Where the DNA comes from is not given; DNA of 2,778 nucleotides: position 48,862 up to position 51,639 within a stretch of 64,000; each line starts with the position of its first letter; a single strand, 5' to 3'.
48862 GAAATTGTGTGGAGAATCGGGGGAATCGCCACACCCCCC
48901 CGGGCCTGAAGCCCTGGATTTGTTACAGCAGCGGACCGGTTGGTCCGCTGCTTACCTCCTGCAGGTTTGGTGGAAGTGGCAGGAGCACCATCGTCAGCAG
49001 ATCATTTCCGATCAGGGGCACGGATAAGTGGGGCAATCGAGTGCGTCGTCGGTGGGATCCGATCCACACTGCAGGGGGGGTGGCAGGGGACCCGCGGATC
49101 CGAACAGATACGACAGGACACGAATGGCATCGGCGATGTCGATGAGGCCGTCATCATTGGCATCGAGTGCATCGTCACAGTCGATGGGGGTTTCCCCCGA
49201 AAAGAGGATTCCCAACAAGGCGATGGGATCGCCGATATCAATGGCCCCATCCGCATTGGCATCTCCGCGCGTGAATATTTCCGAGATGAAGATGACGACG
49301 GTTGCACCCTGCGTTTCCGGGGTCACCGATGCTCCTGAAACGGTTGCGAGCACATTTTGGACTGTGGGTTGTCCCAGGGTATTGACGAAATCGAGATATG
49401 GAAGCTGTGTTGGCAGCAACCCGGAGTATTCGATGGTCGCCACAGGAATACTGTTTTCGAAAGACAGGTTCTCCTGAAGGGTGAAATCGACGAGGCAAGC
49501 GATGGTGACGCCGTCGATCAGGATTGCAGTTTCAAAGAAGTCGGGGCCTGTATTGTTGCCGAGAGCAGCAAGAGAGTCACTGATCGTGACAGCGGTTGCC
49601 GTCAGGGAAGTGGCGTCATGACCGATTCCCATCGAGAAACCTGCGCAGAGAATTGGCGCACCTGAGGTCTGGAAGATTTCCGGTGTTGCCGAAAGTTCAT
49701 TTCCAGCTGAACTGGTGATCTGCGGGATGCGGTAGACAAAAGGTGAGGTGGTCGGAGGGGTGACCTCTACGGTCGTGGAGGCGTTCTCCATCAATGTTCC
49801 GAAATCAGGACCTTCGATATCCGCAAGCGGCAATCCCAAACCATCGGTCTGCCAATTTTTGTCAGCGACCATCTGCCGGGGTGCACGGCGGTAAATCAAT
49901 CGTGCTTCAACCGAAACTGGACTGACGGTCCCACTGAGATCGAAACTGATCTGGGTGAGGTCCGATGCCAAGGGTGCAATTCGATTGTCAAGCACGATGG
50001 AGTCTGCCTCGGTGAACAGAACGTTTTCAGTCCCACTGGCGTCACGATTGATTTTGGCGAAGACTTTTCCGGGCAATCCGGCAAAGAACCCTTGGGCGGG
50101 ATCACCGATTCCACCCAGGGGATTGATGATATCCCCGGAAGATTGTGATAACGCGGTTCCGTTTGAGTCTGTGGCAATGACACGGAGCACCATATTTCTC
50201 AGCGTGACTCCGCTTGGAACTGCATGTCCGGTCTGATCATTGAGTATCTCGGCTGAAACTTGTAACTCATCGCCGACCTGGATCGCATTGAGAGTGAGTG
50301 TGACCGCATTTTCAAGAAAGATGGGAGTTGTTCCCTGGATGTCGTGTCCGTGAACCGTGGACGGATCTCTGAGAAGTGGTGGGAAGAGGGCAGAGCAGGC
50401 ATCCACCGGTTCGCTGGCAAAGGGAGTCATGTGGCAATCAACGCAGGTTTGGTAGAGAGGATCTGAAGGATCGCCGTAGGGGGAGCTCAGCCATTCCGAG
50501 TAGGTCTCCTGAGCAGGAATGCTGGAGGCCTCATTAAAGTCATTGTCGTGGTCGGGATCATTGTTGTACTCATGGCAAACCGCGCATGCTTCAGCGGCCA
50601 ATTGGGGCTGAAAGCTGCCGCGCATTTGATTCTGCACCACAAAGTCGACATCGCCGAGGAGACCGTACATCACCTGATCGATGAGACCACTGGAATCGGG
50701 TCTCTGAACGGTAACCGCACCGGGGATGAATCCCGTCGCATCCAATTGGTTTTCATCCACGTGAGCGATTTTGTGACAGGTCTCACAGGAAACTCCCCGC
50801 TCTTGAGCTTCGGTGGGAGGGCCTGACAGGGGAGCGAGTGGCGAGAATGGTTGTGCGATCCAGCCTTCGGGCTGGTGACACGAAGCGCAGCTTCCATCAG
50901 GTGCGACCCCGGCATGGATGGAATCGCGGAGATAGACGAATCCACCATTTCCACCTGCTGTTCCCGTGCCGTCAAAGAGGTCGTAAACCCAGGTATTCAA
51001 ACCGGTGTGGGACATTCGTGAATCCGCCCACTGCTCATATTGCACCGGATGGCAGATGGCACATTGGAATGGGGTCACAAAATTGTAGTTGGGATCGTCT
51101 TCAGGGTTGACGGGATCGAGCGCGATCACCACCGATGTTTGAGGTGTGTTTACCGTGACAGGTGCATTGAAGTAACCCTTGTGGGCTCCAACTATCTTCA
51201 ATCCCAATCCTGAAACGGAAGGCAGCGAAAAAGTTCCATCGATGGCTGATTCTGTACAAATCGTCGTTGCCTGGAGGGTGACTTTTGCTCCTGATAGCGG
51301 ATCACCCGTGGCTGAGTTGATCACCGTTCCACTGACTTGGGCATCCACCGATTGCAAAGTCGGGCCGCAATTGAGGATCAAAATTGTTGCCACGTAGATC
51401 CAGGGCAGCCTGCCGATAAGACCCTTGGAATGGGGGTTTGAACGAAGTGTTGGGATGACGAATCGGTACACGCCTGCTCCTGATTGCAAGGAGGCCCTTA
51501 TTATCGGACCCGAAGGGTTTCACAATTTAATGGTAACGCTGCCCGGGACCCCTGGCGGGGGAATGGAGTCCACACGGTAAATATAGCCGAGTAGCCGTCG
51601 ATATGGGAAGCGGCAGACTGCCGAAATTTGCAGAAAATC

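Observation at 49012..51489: Secreted pentaheme c-type cytochrome carrying dockerin repeats and a CarboxypepD_reg-like N-domain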

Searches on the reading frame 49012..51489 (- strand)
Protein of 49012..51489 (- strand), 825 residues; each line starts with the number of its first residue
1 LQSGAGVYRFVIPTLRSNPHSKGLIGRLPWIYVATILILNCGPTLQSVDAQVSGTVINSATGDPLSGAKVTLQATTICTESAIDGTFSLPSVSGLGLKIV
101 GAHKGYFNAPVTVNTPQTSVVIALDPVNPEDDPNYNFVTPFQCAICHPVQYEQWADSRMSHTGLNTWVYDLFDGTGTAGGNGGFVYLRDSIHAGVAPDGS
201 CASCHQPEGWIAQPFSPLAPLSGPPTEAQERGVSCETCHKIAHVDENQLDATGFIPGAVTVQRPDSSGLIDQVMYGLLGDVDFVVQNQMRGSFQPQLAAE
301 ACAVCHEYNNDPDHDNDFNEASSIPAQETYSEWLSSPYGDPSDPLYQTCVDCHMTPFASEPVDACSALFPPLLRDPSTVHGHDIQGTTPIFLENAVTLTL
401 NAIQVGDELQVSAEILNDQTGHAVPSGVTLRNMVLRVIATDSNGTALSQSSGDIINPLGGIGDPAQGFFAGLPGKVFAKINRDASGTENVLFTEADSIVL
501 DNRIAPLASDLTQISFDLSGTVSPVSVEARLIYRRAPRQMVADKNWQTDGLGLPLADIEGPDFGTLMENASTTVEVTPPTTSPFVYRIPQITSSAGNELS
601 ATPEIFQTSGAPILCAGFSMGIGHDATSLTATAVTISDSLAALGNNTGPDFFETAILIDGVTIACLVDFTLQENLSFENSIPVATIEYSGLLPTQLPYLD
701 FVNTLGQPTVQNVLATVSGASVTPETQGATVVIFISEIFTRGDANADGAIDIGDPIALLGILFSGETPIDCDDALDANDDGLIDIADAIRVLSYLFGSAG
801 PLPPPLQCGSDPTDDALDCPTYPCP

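Call 3: search_protein_families(library=pfam, proteins=[window:49012-51489:-], max_evalue=1)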
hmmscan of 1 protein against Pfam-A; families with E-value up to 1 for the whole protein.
window:49012-51489:- (825 aa): 11 families
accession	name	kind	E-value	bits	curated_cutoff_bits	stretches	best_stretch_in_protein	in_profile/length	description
PF13715.12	CarbopepD_reg_2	-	7.7e-07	29.5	32.2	1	52-118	1-67/88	CarboxypepD_reg-like domain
PF22113.1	Mtrc-MtrF_II-IV_dom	-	1.5e-05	25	30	1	199-355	7-129/176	Outer membrane cytochrome MtrC/MtrF-like, domains II/IV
PF14522.11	Cytochrome_C7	-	2.5e-05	24.5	24.8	2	197-243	12-52/67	Cytochrome c7 and related cytochrome c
PF13620.12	CarboxypepD_reg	-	8.7e-05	23.2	32.3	1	51-117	1-73/82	Carboxypeptidase regulatory-like domain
PF13435.11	Cytochrome_C554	-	0.00041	21.7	20.8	0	142-160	1-19/84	Cytochrome c554 and c-prime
PF00404.24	Dockerin_1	-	0.018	15.7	22.9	1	742-795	2-56/57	Dockerin type I domain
PF16866.11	PHD_4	-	0.088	13.2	30.6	0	200-245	6-40/65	PHD-finger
PF14537.11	Cytochrom_c3_2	-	0.1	13.5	25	1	198-241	26-66/79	Cytochrome c3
PF02085.21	Cytochrom_CIII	-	0.1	13.4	22.9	0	300-355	31-84/101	Class III cytochrome C family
PF09699.15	Paired_CXXCH_1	-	0.32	11.2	20.6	1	192-209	1-17/41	Doubled CXXCH motif (Paired_CXXCH_1)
PF16694.10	Cytochrome_P460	-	0.73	10.7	27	0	158-207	81-116/125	Cytochrome P460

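Call 4: search_protein_families(library=ncbifam, proteins=[window:49012-51489:-], max_evalue=1)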
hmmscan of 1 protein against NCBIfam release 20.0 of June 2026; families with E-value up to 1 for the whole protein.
window:49012-51489:- (825 aa): 6 families
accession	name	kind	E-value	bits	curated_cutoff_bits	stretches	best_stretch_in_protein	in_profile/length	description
TIGR04056.1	OMP_RagA_SusC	subfamily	0.00015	20.2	368.25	1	51-124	2-71/981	SusC/RagA family TonB-linked outer membrane protein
TIGR03507.1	decahem_SO1788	subfamily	0.00016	20.3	209.3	1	291-420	261-355/672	OmcA/MtrC family decaheme c-type cytochrome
NF052345.1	S_layer_anammox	exception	0.00038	17.9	1400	1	43-117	1306-1383/1596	Kustd1514 family S-layer glycoprotein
NF040886.1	cyt_C_like_Sec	equivalog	0.0017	17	250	1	301-449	207-337/423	multiheme c-type cytochrome (seleno)protein ExtKL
NF045713.1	CxxCH_16_HmcA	equivalog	0.041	12.5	400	1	181-246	332-393/541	sulfate respiration complex hexadecaheme cytochrome HmcA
NF041540.1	dockerin_GC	domain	0.11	12.9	29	1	742-789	10-57/67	GC-type dockerin domain-anchored protein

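Call 5: search_solved_structures(query=window:49012-51489:-, max_evalue=1, show_alignments=3)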
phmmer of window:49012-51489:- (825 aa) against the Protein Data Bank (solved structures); distinct sequences matched with E-value up to 1: 12.
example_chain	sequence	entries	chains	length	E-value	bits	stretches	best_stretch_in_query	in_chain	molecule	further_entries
5ze8_A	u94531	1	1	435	0.00033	22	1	405-454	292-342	cytochrome c552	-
9hfj_A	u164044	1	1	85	0.044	15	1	52-123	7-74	SusC homolog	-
2y3n_B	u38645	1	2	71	0.051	14.7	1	740-798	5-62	CELLULOSOMAL FAMILY-48 PROCESSIVE GLYCOSIDE HYDROLASE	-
5lxv_B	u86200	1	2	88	0.062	14.5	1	741-803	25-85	Carbohydrate-binding protein WP_009985128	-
9qfa_A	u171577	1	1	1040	0.11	13.6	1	733-795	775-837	Ruminococcus bromii Amy12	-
1daq_A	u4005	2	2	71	0.22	12.7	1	741-802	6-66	ENDOGLUCANASE SS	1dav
2mte_A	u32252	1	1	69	0.22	12.6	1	741-802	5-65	Cellulose 1,4-beta-cellobiosidase (reducing end) CelS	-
6kge_D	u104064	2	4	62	0.28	12.3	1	741-792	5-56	And cellulose-binding endoglucanase family 9 CelL ortholog dockerin domain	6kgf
3ul4_B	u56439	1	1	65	0.34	12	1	740-797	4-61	Cellulosome enzyme, dockerin type I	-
4rkm_A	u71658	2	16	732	0.36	11.9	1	134-160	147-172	MccA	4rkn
8x39_A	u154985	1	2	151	0.45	11.6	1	727-804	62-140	Serine protease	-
8x3a_A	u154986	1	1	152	0.45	11.6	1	727-804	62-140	Serine protease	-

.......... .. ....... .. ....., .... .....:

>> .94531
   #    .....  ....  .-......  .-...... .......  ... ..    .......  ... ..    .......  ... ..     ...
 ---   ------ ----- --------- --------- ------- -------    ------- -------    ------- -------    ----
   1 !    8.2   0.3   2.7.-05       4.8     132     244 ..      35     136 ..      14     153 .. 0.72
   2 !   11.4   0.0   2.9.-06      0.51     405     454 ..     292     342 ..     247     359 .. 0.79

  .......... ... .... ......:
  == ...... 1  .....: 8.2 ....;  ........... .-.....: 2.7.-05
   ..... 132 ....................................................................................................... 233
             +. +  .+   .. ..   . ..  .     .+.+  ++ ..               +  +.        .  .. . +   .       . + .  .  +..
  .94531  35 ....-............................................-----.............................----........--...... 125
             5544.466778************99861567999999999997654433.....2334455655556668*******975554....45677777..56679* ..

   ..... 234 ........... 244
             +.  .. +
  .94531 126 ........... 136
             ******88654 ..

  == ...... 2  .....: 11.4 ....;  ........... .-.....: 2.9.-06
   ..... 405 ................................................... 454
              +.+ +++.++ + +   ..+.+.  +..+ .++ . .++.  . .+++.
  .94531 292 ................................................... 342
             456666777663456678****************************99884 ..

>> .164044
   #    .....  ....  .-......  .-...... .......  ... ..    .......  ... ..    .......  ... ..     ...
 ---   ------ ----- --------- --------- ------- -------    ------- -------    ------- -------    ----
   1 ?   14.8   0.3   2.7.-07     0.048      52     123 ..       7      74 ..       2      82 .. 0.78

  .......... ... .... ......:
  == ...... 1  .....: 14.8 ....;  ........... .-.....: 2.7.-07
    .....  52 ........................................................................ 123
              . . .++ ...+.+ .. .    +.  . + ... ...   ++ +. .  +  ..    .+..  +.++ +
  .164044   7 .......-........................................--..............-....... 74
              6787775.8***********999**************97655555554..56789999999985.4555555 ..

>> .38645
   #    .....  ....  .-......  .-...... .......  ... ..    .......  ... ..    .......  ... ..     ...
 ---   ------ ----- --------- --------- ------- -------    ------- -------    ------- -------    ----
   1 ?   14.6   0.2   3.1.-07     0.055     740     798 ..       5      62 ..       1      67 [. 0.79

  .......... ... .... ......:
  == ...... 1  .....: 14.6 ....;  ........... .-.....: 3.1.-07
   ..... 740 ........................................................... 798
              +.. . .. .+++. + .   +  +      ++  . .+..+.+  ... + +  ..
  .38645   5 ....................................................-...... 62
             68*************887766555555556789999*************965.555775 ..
